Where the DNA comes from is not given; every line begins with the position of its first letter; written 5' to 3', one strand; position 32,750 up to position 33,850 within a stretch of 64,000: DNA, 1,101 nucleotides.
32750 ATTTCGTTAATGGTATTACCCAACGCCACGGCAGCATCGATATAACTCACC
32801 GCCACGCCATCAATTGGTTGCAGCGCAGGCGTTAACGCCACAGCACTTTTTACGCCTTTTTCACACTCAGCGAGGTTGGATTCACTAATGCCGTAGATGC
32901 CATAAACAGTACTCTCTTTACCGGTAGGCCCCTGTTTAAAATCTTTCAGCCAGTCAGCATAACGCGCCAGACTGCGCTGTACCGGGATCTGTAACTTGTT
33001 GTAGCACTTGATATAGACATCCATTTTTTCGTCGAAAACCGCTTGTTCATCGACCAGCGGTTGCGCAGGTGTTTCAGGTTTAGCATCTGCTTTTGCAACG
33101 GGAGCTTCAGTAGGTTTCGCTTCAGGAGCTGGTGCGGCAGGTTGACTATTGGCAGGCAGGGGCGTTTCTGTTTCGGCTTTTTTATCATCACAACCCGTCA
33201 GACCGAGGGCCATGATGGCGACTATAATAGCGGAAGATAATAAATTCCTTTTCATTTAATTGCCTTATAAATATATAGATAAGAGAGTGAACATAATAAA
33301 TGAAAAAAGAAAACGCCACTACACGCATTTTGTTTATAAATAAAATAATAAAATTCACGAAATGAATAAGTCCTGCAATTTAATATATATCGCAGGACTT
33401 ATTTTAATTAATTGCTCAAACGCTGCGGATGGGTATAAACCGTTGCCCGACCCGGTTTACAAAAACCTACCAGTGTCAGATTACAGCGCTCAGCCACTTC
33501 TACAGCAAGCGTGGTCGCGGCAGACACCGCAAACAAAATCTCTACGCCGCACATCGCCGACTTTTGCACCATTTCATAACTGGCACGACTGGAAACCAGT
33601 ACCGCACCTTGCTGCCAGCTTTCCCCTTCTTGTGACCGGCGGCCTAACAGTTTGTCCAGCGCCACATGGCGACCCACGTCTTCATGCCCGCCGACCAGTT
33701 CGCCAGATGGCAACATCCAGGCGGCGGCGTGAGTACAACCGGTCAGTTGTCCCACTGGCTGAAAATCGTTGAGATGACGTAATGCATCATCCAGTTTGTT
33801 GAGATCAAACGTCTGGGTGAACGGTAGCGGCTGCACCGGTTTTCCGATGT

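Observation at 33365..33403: Perfect 12-bp inverted repeat between fdhD and yiiG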

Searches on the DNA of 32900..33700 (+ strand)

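Call 7: search_dna_similar(query=window:33100-33700:+, collection=ecoli_genomes, mode=near, rows=spread, max_rows=25)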
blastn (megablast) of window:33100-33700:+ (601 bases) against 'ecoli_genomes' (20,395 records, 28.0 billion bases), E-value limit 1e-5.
Records with a match: 5424; places in all: 5684; records where one place covers at least 80% of the query: 3656.
Genomes with a match: 5424 of 5426; with a place that covers at least 80% of the query: 3656. Places per genome that has any: lowest 1, median 1, highest 2. On chromosomes: 5682 places; on plasmids: 2.
Best place of each record, by identity: >=99% 2184; 95-99% 3040; 90-95% 139; 80-90% 61.
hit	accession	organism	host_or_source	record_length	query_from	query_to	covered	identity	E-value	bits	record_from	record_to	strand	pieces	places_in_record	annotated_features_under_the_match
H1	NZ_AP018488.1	Escherichia coli O157:H7 strain PV15-279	Homo sapiens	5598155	1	601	100%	100.0%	0e+0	1110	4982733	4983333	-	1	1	fdhD: formate dehydrogenase accessory sulfurtransferase FdhD | yiiG: YiiG family protein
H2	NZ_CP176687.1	Escherichia coli O157:H7 strain GTVSS-023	laboratory control strain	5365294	1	601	100%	100.0%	0e+0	1110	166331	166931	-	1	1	fdhD: formate dehydrogenase accessory sulfurtransferase FdhD | yiiG: YiiG family protein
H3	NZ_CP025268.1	Escherichia coli str. K-12 substr. MG1655 strain K-12 ...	Homo sapiens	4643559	1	601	100%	99.3%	0e+0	1088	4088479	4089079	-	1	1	fdhD: formate dehydrogenase accessory sulfurtransferase FdhD | yiiG: YiiG family protein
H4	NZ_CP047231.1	Escherichia coli strain BL21-AI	missing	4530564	1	601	100%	99.3%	0e+0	1088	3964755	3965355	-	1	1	fdhD: formate dehydrogenase accessory sulfurtransferase FdhD | yiiG: YiiG family protein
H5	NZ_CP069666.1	Escherichia coli O89m:H9 strain MIN11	Homo sapiens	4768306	1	601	100%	99.3%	0e+0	1088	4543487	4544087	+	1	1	fdhD: formate dehydrogenase accessory sulfurtransferase FdhD | yiiG: YiiG family protein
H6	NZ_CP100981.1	Escherichia coli strain ET220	Hoplobatrachus rugulosus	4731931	1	601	100%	99.3%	0e+0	1088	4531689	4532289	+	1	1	fdhD: formate dehydrogenase accessory sulfurtransferase FdhD | yiiG: YiiG family protein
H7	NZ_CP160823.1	Escherichia coli strain MG-phbCAB-3-5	missing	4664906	1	601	100%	99.3%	0e+0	1088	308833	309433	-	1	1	fdhD: formate dehydrogenase accessory sulfurtransferase FdhD | yiiG: YiiG family protein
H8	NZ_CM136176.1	Escherichia coli strain PRO_A-1370-6W-A_ESBL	Homo sapiens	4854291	1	601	100%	99.3%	0e+0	1088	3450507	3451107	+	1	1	fdhD: formate dehydrogenase accessory sulfurtransferase FdhD | yiiG: YiiG family protein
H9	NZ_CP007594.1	Escherichia coli strain SEC470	-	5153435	1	601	100%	99.2%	0e+0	1083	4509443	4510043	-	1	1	fdhD: formate dehydrogenase accessory sulfurtransferase FdhD | yiiG: YiiG family protein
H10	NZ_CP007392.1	Escherichia coli strain ST2747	-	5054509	1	601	100%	98.2%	0e+0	1050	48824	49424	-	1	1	fdhD: formate dehydrogenase accessory sulfurtransferase FdhD | yiiG: YiiG family protein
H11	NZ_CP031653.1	Escherichia coli strain UK_Dog_Liverpool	dog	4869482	20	601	97%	98.8%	0e+0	1037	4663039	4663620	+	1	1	fdhD: formate dehydrogenase accessory sulfurtransferase FdhD | yiiG: YiiG family protein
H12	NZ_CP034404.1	Escherichia coli strain CRE10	Homosapiens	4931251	20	601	97%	98.8%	0e+0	1037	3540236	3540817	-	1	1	fdhD: formate dehydrogenase accessory sulfurtransferase FdhD | yiiG: YiiG family protein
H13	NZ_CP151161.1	Escherichia coli strain 20220828076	Homo sapiens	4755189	20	601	97%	98.8%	0e+0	1037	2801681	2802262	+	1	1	fdhD: formate dehydrogenase accessory sulfurtransferase FdhD | yiiG: YiiG family protein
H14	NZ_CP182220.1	Escherichia coli strain CD45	rabbit farm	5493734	20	601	97%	98.8%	0e+0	1037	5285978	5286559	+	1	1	fdhD: formate dehydrogenase accessory sulfurtransferase FdhD | yiiG: YiiG family protein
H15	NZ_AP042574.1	Escherichia coli strain OkiPb01696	bovine feces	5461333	20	601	97%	98.8%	0e+0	1037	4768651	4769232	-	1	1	fdhD: formate dehydrogenase accessory sulfurtransferase FdhD | yiiG: YiiG family protein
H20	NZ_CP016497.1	Escherichia coli strain UPEC 26-1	Homo sapiens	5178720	213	601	65%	97.2%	0e+0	656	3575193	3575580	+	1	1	fdhD: formate dehydrogenase accessory sulfurtransferase FdhD | DUF3829 domain-containing protein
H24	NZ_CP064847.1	Escherichia coli strain 20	wastewater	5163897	1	341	57%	85.8%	3e-96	361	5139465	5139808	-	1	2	yiiG: YiiG family protein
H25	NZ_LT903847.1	Escherichia coli O127:H6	Homo sapiens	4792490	318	601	47%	97.9%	1e-135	492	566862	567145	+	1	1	fdhD: formate dehydrogenase accessory sulfurtransferase FdhD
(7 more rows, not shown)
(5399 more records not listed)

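Call 8: get_annotated_region(hit=H3, flank=1500)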
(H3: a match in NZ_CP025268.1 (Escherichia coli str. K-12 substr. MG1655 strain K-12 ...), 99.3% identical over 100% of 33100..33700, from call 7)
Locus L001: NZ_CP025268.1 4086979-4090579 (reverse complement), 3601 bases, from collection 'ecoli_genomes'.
description: Escherichia coli str. K-12 substr. MG1655 strain K-12 chromosome, complete genome
organism: Escherichia coli str. K-12 substr. MG1655 strain K-12 substr. MG1655 (NCBI taxid 511145)
replicon: chromosome; assembly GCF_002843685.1
host: Homo sapiens; source: -; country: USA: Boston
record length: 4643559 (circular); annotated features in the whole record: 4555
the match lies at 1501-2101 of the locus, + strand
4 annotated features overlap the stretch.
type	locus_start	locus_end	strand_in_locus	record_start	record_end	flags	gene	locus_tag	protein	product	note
CDS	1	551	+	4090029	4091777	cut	frvR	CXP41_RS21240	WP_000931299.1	putative frv operon regulatory protein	-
CDS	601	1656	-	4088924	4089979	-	yiiG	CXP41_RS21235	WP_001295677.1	YiiG family protein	-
CDS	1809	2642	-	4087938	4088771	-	fdhD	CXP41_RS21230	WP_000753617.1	formate dehydrogenase accessory sulfurtransferase FdhD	-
CDS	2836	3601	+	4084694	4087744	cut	fdnG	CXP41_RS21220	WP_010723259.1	formate dehydrogenase-N subunit alpha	-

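Call 9: get_annotated_region(hit=H25, flank=3000)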
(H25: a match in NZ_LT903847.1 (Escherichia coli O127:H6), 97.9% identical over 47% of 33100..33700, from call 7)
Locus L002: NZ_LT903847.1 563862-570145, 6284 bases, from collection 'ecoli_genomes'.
description: Escherichia coli O127:H6 isolate EPEC1 chromosome 1, complete sequence
organism: Escherichia coli O127:H6 (NCBI taxid 168807)
replicon: chromosome; assembly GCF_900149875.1
host: Homo sapiens; source: Artificial construct derived from EPEC E2348/69 variety 2; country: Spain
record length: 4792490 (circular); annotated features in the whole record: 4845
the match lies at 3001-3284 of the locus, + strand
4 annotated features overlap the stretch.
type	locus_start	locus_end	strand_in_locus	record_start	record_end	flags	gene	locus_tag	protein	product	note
CDS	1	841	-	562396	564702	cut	-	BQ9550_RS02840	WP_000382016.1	tetratricopeptide repeat protein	-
CDS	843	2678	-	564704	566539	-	-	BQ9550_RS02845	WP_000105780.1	ATP-binding protein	-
CDS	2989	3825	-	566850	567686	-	fdhD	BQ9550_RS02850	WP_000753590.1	formate dehydrogenase accessory sulfurtransferase FdhD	-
CDS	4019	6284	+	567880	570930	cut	fdnG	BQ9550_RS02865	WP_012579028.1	formate dehydrogenase-N subunit alpha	-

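Call 10: get_annotated_region(hit=H24, flank=3000)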
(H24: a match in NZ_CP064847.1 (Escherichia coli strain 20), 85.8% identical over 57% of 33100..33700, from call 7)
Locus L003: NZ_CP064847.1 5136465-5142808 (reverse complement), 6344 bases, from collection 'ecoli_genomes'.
description: Escherichia coli strain 20 chromosome, complete genome
organism: Escherichia coli strain 20 (NCBI taxid 562)
replicon: chromosome; assembly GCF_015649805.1
host: -; source: wastewater; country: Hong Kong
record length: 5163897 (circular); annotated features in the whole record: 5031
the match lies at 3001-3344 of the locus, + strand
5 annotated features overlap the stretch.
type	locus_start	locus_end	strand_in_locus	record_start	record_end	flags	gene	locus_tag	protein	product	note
CDS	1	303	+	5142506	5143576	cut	frvX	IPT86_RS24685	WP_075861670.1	aminopeptidase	-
CDS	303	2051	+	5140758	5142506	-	frvR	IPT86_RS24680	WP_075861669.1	putative frv operon regulatory protein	-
CDS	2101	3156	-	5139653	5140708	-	yiiG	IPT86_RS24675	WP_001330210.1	YiiG family protein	-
CDS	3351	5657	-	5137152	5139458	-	-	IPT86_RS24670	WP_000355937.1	hypothetical protein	-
CDS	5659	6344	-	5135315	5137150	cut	-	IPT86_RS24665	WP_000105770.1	ATP-binding protein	-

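Call 11: get_annotated_region(hit=H20, flank=1500)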
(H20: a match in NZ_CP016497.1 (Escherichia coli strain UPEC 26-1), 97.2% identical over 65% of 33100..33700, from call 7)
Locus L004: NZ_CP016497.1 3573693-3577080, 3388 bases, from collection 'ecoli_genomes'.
description: Escherichia coli strain UPEC 26-1 chromosome, complete genome
organism: Escherichia coli strain UPEC 26-1 (NCBI taxid 562)
replicon: chromosome; assembly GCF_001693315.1
host: Homo sapiens; source: urine; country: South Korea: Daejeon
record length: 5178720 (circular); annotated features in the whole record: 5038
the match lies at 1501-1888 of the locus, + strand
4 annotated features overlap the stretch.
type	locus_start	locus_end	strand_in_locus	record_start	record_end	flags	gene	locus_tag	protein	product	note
CDS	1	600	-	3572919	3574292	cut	-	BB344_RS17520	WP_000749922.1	carbohydrate porin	-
CDS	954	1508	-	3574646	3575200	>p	-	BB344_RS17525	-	DUF3829 domain-containing protein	incomplete; partial in the middle of a contig; missing N-terminus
CDS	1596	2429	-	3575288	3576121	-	fdhD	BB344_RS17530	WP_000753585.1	formate dehydrogenase accessory sulfurtransferase FdhD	-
CDS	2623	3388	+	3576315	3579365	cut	fdnG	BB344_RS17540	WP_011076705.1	formate dehydrogenase-N subunit alpha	-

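Call 18: search_rna_families(source=window, start=32900, end=33700, threshold=evalue, max_evalue=10)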
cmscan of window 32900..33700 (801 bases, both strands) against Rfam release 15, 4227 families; matches with E-value up to 10: 11.
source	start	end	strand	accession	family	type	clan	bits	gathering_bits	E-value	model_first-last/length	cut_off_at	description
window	33368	33399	-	RF03442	mir-4003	Gene; miRNA;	-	20.4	70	0.53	15-46/58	no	mir-4003 microRNA precursor family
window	33316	33414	+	RF01606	plasmodium_snoR31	Gene; snRNA; snoRNA; HACA-box;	-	19.1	60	9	1-145/145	no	small nucleolar RNA snoR31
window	33350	33405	-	RF04128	MIR8562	Gene; miRNA;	-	16.5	211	2.1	94-162/242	no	MIR8562 microRNA precursor family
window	33314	33416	-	RF00433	Hsp90_CRE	Cis-reg; thermoregulator;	-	15.8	50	5.5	1-152/152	no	Hsp90 cis-regulatory element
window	33129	33196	-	RF01420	snoR113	Gene; snRNA; snoRNA; CD-box;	-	15.6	47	2.5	1-103/103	no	Small nucleolar RNA snoR113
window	33140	33195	-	RF00323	snoR79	Gene; snRNA; snoRNA; CD-box;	-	15.1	80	6.6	1-65/65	no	Small nucleolar RNA R79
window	33072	33131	-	RF02940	COG3860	Cis-reg;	-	13.4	42.5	2.8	1-54/54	no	COG3860 RNA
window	33103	33130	+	RF04063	MIR2629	Gene; miRNA;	-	13.4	60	5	24-50/66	no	MIR2629 microRNA precursor family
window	33170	33229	-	RF00736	mir-320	Gene; miRNA;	-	13.4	55.5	7.1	1-76/76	no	mir-320 microRNA precursor family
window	33326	33403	+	RF02763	IsrM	Gene; sRNA;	-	8.7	376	7.9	1-329/329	no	IsrM sRNA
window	33078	33143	+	RF01390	isrG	Gene; sRNA;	-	8.7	100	7.9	1-279/279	no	isrG Hfq binding RNA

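Call 33: search_dna_similar(query=window:33360-33408:+, collection=ecoli_genomes, mode=distant, max_evalue=10, rows=spread, max_rows=40)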
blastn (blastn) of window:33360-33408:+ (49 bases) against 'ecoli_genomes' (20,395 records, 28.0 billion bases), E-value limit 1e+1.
Records with a match: 5313; places in all: 9449; records where one place covers at least 80% of the query: 5310.
Genomes with a match: 5313 of 5426; with a place that covers at least 80% of the query: 5310. Places per genome that has any: lowest 1, median 2, highest 2. On chromosomes: 9447 places; on plasmids: 2.
Best place of each record, by identity: >=99% 2570; 95-99% 2583; 80-90% 160.
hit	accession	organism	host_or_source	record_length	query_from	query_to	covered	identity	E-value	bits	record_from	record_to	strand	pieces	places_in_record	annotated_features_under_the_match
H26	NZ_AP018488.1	Escherichia coli O157:H7 strain PV15-279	Homo sapiens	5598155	1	49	100%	100.0%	5e-16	90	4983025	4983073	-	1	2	fdhD: formate dehydrogenase accessory sulfurtransferase FdhD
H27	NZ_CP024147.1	Escherichia coli strain 14EC033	clinical patient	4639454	1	49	100%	100.0%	5e-16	90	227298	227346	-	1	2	fdhD: formate dehydrogenase accessory sulfurtransferase FdhD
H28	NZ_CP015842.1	Escherichia coli O157:H7 strain FRIK2533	water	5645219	1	49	100%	100.0%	5e-16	90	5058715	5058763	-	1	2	fdhD: formate dehydrogenase accessory sulfurtransferase FdhD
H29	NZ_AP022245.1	Escherichia coli strain WP8-S18-CRE-02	-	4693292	1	49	100%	100.0%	5e-16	90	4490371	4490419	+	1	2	fdhD: formate dehydrogenase accessory sulfurtransferase FdhD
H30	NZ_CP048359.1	Escherichia coli strain 53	environment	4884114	1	49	100%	100.0%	5e-16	90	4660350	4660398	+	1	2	fdhD: formate dehydrogenase accessory sulfurtransferase FdhD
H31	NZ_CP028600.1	Escherichia coli strain 147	cattle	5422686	1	49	100%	100.0%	5e-16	90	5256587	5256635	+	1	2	fdhD: formate dehydrogenase accessory sulfurtransferase FdhD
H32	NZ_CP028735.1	Escherichia coli strain A41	Antechinus bellus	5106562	1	49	100%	100.0%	5e-16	90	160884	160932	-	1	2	fdhD: formate dehydrogenase accessory sulfurtransferase FdhD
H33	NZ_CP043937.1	Escherichia coli strain RM14516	blackbird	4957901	1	49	100%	100.0%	5e-16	90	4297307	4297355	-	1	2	fdhD: formate dehydrogenase accessory sulfurtransferase FdhD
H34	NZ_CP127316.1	Escherichia coli strain Ch1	Gallus gallus domesticus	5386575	1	49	100%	100.0%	5e-16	90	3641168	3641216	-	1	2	fdhD: formate dehydrogenase accessory sulfurtransferase FdhD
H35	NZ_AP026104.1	Escherichia coli strain CEC96047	Homo sapiens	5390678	1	49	100%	100.0%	5e-16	90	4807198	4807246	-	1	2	fdhD: formate dehydrogenase accessory sulfurtransferase FdhD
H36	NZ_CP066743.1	Escherichia coli strain UPEC 536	Homo sapiens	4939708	1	49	100%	100.0%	5e-16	90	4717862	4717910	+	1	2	fdhD: formate dehydrogenase accessory sulfurtransferase FdhD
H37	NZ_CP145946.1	Escherichia coli PA8 strain PA8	-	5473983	1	49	100%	100.0%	5e-16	90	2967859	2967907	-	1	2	fdhD: formate dehydrogenase accessory sulfurtransferase FdhD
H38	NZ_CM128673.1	Escherichia coli strain EC61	blood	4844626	1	49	100%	100.0%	5e-16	90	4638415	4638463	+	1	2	fdhD: formate dehydrogenase accessory sulfurtransferase FdhD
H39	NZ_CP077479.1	Escherichia coli O111:H2 strain 12A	Homo sapiens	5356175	1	49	100%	100.0%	5e-16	90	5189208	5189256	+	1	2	fdhD: formate dehydrogenase accessory sulfurtransferase FdhD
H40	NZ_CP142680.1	Escherichia coli strain FG31-1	goose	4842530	1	49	100%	100.0%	5e-16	90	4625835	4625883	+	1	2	fdhD: formate dehydrogenase accessory sulfurtransferase FdhD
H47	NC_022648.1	Escherichia coli JJ1886 strain JJ1886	-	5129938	1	49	100%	98.0%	2e-14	85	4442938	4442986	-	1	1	fdhD: formate dehydrogenase accessory sulfurtransferase FdhD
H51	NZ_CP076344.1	Escherichia coli strain AVS0096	river water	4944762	1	49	100%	98.0%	2e-14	85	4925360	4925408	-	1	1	fdhD: formate dehydrogenase accessory sulfurtransferase FdhD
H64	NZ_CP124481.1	Escherichia coli strain AVS0756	wastewater efflux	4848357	1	49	100%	88.2%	7e-8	64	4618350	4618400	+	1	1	none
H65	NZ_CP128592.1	Escherichia coli strain VG12A2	farm environment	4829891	13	49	76%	100.0%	2e-9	68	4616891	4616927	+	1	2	fdhD: formate dehydrogenase accessory sulfurtransferase FdhD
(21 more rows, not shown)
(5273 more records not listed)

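Call 34: get_annotated_region(hit=H47, flank=400)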
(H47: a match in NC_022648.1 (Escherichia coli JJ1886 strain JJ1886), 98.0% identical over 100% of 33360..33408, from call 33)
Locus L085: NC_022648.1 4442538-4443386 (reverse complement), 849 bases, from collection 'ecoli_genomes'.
description: Escherichia coli JJ1886, complete sequence
organism: Escherichia coli JJ1886 strain JJ1886 (NCBI taxid 1355100)
replicon: chromosome; assembly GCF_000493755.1
host: -; source: -; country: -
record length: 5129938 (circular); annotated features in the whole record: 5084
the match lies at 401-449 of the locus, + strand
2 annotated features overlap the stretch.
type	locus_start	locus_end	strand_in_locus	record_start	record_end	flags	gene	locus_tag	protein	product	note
CDS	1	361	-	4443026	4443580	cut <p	-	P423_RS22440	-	DUF3829 domain-containing protein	incomplete; partial in the middle of a contig; missing N-terminus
CDS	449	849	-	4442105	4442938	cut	fdhD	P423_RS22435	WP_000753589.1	formate dehydrogenase accessory sulfurtransferase FdhD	-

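Call 35: get_annotated_region(hit=H64, flank=6000)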
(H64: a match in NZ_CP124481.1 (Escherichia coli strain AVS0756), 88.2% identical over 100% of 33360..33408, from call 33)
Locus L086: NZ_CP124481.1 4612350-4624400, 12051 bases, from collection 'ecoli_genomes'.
description: Escherichia coli strain AVS0756 chromosome, complete genome
organism: Escherichia coli strain AVS0756 (NCBI taxid 562)
replicon: chromosome; assembly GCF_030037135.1
host: -; source: wastewater efflux; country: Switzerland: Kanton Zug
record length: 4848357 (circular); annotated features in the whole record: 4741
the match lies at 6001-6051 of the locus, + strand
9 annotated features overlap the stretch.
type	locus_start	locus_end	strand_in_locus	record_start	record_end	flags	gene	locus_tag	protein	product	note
CDS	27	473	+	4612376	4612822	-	frvA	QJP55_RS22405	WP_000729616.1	PTS fructose transporter subunit IIA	-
CDS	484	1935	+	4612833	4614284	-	frvB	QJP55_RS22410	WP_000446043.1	PTS fructose-like transporter subunit IIBC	-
CDS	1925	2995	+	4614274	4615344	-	frvX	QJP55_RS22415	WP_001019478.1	aminopeptidase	-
CDS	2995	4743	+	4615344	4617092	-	frvR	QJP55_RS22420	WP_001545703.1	putative frv operon regulatory protein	-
CDS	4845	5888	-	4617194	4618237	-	-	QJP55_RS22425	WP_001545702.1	YiiG family protein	-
CDS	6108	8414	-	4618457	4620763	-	-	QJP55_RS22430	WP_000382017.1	hypothetical protein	-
CDS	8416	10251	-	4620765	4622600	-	-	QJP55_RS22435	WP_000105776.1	ATP-binding protein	-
CDS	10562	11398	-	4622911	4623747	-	fdhD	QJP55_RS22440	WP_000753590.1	formate dehydrogenase accessory sulfurtransferase FdhD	-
CDS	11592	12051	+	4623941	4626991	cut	fdnG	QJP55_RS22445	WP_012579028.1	formate dehydrogenase-N subunit alpha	-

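Call 36: get_annotated_region(hit=H65, flank=400)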
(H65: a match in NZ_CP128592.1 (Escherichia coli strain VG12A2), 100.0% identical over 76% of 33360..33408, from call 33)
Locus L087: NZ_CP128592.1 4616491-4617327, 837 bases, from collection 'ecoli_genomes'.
description: Escherichia coli strain VG12A2 chromosome, complete genome
organism: Escherichia coli strain VG12A2 (NCBI taxid 562)
replicon: chromosome; assembly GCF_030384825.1
host: -; source: farm environment; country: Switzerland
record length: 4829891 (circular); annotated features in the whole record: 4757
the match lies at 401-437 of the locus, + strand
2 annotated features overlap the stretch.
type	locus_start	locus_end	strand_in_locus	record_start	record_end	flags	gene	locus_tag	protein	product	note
CDS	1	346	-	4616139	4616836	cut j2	-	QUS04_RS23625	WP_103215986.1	IS1-like element IS1A family transposase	programmed frameshift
CDS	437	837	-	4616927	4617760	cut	fdhD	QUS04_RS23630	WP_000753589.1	formate dehydrogenase accessory sulfurtransferase FdhD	-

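Call 37: get_annotated_region(hit=H51, flank=400)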
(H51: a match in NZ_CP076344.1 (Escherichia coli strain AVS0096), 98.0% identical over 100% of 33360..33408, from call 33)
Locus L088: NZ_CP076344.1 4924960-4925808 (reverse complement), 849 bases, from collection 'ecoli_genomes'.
description: Escherichia coli strain AVS0096 chromosome, complete genome
organism: Escherichia coli strain AVS0096 (NCBI taxid 562)
replicon: chromosome; assembly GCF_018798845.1
host: -; source: river water; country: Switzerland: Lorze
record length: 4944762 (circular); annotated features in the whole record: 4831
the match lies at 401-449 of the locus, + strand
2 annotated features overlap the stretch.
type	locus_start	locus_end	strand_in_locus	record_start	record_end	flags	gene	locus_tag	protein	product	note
CDS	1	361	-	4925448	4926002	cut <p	-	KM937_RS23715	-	DUF3829 domain-containing protein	incomplete; partial in the middle of a contig; missing N-terminus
CDS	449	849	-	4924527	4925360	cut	fdhD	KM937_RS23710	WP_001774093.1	formate dehydrogenase accessory sulfurtransferase FdhD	-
